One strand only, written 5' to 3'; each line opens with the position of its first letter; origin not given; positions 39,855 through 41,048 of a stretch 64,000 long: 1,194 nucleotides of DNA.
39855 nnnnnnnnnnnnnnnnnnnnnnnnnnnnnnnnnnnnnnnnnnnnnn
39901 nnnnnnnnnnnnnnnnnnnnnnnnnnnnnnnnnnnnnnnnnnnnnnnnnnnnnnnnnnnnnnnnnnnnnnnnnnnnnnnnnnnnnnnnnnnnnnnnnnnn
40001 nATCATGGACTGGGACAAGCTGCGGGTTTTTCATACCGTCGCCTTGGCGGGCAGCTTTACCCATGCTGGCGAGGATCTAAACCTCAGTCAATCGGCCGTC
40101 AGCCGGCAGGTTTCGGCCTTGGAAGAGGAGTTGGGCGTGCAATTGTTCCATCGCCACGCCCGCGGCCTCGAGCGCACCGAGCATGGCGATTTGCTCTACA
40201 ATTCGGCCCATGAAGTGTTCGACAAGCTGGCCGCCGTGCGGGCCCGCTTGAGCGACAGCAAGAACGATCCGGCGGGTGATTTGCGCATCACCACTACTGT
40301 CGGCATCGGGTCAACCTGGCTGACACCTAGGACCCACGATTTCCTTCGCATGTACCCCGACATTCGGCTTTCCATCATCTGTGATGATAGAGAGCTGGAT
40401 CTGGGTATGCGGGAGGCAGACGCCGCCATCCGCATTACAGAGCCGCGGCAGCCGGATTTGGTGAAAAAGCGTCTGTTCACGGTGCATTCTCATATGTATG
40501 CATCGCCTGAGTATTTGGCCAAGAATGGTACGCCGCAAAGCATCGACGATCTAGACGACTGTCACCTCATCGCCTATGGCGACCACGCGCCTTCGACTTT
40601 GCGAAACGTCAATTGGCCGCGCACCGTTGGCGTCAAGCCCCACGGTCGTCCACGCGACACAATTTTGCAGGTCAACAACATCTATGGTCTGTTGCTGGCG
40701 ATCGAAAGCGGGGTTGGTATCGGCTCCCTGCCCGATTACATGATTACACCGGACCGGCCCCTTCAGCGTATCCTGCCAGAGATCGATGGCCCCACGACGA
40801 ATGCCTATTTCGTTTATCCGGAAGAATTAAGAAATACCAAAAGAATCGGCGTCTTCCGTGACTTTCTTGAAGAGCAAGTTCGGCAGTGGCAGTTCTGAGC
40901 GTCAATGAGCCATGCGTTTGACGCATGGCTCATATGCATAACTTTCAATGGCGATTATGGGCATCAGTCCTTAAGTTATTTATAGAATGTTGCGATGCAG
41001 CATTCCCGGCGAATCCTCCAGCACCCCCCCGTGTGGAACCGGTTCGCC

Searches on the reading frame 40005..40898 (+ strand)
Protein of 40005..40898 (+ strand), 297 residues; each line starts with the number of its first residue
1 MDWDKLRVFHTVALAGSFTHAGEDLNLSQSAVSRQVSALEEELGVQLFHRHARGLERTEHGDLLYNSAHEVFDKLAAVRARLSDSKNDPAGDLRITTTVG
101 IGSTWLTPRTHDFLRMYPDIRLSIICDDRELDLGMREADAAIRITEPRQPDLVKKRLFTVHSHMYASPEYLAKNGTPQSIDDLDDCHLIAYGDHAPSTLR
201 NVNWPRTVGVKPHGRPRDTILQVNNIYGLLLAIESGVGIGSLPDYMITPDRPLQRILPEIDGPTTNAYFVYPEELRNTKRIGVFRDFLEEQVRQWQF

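Call 29: search_protein_families(library=pfam, proteins=[window:40005-40898:+], max_evalue=0.00001)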
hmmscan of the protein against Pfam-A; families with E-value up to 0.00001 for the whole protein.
window:40005-40898:+ (297 aa): 2 families
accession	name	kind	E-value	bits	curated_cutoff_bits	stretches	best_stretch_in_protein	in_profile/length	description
PF03466.25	LysR_substrate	-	6.8e-33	114.3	28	1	87-292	2-208/209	LysR substrate binding domain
PF00126.33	HTH_1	-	2.1e-22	79.3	26.6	1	3-61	1-59/60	Bacterial regulatory helix-turn-helix protein, lysR family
